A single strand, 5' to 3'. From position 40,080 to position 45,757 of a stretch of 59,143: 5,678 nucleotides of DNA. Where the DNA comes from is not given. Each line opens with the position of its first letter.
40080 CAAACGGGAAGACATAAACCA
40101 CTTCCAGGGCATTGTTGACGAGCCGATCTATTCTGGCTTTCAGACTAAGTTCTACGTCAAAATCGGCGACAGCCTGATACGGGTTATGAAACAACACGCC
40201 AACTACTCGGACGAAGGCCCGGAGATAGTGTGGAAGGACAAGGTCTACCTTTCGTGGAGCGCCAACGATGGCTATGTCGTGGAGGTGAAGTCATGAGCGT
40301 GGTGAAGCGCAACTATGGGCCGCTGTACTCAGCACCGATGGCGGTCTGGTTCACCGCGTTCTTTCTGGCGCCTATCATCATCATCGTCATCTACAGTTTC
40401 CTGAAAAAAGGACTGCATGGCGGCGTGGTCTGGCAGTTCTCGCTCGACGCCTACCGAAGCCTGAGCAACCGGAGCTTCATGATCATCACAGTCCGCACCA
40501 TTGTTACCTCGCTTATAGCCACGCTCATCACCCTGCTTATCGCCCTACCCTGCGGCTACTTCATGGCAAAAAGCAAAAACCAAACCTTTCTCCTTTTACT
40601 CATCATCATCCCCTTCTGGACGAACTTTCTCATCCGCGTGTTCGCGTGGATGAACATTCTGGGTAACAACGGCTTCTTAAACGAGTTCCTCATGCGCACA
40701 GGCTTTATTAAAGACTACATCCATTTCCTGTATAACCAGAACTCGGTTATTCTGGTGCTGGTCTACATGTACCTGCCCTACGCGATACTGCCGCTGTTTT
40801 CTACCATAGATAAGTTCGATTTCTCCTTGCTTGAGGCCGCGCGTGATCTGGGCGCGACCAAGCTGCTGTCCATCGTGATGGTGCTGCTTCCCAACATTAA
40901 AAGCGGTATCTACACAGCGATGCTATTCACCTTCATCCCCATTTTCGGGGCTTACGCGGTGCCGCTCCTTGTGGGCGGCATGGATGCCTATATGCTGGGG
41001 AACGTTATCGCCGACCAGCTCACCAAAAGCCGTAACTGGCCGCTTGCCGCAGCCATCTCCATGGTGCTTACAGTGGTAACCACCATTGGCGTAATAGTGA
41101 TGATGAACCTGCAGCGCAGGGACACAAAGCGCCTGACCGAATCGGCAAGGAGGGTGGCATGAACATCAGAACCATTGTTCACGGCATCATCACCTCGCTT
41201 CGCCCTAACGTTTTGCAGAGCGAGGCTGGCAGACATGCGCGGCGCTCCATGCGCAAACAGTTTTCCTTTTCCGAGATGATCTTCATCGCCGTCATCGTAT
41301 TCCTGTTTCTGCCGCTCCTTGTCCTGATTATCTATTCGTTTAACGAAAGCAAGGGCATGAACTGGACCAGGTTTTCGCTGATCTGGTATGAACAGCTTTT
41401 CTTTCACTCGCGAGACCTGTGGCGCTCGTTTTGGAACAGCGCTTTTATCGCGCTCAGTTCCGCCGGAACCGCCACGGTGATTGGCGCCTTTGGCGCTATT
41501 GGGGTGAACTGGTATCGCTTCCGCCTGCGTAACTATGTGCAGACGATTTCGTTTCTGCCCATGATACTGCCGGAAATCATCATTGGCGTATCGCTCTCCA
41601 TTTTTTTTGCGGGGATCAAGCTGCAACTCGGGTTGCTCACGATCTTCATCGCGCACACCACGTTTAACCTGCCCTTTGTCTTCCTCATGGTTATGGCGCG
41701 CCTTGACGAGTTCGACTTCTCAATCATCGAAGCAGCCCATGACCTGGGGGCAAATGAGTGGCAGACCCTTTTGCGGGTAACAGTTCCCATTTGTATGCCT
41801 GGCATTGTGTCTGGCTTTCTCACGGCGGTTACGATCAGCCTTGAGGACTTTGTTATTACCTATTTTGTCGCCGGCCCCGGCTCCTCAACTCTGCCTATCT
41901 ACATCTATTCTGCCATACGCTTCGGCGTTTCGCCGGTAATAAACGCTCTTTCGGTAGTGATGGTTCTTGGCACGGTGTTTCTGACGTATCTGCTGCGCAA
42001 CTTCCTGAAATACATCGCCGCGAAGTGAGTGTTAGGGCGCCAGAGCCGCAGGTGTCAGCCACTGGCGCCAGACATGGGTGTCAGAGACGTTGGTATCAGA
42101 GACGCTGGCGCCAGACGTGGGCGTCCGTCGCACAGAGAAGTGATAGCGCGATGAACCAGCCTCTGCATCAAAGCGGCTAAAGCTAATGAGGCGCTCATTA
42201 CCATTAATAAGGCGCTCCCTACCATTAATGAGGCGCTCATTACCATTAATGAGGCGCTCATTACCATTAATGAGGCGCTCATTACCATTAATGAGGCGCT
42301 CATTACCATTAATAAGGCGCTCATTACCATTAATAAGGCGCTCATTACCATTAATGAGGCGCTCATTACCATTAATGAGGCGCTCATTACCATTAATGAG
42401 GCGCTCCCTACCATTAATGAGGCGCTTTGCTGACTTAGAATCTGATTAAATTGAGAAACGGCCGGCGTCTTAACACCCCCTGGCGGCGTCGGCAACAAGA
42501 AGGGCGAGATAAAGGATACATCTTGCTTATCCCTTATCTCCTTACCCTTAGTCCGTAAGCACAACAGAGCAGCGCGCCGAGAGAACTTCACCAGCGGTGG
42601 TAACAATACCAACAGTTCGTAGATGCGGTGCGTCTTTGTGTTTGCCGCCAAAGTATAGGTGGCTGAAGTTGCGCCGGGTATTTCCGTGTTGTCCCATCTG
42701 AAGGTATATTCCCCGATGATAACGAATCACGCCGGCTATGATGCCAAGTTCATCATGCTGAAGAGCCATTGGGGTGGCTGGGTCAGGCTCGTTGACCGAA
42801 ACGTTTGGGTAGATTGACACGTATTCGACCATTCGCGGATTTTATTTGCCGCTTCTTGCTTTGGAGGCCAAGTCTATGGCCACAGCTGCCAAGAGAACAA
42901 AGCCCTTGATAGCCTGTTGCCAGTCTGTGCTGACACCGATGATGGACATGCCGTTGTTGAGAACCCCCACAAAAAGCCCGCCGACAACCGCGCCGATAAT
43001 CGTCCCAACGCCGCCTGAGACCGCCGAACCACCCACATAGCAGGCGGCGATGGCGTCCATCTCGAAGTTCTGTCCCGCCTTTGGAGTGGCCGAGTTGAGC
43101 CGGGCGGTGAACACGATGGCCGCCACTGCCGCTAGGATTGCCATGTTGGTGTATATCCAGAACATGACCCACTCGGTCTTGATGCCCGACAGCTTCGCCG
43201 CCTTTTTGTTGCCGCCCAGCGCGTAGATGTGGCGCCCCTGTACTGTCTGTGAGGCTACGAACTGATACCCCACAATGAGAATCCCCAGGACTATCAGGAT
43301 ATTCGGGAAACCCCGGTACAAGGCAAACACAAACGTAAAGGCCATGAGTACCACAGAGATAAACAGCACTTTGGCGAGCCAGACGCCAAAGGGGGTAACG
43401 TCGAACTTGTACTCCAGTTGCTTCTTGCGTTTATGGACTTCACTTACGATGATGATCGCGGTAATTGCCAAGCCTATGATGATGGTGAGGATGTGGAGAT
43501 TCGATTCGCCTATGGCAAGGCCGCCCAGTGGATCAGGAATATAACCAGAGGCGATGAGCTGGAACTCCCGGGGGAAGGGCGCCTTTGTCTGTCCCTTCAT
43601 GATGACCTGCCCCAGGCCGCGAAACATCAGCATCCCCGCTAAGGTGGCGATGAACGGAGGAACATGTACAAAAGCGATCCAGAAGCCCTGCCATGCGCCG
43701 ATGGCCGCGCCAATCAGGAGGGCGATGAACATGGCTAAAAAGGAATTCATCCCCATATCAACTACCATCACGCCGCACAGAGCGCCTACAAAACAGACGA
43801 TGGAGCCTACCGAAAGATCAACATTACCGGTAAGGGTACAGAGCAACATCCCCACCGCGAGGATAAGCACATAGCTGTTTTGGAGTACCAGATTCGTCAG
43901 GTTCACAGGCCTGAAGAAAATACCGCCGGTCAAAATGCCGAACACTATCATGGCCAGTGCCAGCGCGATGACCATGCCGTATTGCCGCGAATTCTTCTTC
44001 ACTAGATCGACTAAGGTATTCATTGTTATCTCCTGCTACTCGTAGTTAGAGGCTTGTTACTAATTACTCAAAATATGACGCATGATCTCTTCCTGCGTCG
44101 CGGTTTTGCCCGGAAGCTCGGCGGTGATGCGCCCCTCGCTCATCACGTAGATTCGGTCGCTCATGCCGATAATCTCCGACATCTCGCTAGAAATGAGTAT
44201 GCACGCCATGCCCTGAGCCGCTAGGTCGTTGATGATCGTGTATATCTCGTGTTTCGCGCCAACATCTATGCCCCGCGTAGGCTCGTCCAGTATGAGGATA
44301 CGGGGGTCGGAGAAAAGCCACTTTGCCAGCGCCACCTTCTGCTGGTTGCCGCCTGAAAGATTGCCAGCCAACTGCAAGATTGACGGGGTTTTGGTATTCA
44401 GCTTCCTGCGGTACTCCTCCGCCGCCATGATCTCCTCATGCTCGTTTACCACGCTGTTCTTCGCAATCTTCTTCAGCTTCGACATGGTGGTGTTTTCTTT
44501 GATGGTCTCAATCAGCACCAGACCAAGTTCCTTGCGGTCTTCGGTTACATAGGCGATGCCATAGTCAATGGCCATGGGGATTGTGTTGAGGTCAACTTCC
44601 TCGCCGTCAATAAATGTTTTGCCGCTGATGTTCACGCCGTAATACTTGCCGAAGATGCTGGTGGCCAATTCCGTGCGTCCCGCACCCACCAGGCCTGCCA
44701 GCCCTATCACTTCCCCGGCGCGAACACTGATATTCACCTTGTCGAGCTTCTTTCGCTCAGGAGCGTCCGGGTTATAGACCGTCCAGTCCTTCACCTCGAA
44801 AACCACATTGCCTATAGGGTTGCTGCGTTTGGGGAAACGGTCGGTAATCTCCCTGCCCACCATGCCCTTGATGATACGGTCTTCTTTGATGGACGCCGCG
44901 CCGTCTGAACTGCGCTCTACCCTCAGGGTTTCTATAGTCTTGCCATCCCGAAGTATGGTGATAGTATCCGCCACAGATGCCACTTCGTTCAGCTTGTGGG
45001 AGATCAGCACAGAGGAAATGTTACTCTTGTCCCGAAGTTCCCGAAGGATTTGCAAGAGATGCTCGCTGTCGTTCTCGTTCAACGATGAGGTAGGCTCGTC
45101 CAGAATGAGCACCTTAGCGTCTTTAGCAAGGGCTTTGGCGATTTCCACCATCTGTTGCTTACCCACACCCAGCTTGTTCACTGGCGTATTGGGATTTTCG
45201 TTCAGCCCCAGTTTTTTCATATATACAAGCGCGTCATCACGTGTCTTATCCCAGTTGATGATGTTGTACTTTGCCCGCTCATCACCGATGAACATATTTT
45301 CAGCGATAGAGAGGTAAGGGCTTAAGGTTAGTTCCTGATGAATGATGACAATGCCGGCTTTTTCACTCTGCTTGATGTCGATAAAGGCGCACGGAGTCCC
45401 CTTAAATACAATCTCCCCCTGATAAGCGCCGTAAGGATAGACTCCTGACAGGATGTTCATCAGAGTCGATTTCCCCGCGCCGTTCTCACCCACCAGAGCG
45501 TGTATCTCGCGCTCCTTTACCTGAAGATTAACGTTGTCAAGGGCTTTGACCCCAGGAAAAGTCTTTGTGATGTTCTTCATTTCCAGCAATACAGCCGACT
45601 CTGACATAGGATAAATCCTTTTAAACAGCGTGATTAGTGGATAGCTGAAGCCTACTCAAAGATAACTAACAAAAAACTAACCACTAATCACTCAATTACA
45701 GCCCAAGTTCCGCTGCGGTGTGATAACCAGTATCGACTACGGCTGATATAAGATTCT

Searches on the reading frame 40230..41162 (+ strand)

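Call 41: search_protein_families(library=pfam, proteins=[window:40230-41162:+], max_evalue=0.00001)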
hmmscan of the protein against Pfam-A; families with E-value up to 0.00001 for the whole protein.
window:40230-41162:+ (310 aa): 1 family
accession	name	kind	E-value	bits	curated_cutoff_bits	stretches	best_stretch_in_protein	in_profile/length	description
PF00528.27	BPD_transp_1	-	8.9e-12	45.6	26.4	1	106-296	2-180/184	Binding-protein-dependent transport system inner membrane component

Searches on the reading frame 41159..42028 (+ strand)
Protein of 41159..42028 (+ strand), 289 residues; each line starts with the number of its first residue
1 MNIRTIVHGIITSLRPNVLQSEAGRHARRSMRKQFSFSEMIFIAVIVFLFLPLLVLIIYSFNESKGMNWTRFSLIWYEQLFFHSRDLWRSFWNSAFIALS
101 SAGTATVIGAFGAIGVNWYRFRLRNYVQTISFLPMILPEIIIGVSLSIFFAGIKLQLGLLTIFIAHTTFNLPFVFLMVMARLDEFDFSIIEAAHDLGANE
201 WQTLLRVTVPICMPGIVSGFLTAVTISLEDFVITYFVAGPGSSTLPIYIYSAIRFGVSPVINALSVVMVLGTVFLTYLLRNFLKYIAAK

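Call 41: search_protein_families(library=pfam, proteins=[window:41159-42028:+], max_evalue=0.00001)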
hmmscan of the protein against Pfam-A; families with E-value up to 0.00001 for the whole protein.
window:41159-42028:+ (289 aa): 1 family
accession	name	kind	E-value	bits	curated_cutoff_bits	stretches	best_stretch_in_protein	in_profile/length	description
PF00528.27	BPD_transp_1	-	2.1e-17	63.9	26.4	1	106-287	2-179/184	Binding-protein-dependent transport system inner membrane component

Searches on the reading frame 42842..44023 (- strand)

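Call 41: search_protein_families(library=pfam, proteins=[window:42842-44023:-], max_evalue=0.00001)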
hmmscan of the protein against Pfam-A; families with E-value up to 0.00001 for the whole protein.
window:42842-44023:- (393 aa): 1 family
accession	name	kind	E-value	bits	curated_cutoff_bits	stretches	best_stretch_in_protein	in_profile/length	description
PF02653.21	BPD_transp_2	-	4.6e-33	114.9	26.8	2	180-381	84-269/269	Branched-chain amino acid transport system / permease component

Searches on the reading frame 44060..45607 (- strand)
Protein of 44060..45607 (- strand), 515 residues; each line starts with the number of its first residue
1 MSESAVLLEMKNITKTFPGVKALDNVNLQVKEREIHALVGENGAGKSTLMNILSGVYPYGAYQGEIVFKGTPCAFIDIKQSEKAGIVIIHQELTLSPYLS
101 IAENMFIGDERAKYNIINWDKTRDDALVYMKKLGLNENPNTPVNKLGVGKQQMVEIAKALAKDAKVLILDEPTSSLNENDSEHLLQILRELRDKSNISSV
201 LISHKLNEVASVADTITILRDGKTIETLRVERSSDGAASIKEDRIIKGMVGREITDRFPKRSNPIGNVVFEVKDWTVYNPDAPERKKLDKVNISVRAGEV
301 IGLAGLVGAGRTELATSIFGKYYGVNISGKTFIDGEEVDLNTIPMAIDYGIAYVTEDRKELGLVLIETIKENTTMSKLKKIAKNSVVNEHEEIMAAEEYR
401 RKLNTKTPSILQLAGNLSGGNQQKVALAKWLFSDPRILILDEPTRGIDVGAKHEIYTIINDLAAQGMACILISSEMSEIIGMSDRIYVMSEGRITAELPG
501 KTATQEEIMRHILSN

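Call 41: search_protein_families(library=pfam, proteins=[window:44060-45607:-], max_evalue=0.00001)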
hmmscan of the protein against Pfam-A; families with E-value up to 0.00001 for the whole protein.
window:44060-45607:- (515 aa): 3 families
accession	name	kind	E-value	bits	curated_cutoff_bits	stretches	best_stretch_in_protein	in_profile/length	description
PF00005.33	ABC_tran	-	1.6e-53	181.5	25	2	23-174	1-137/137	ABC transporter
PF13304.12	AAA_21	-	1.2e-13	52.2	27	0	414-464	235-288/304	AAA domain, putative AbiEii toxin, Type IV TA system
PF09818.15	ABC_ATPase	-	1.6e-06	27.8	23.2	0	154-224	166-251/283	P-loop domain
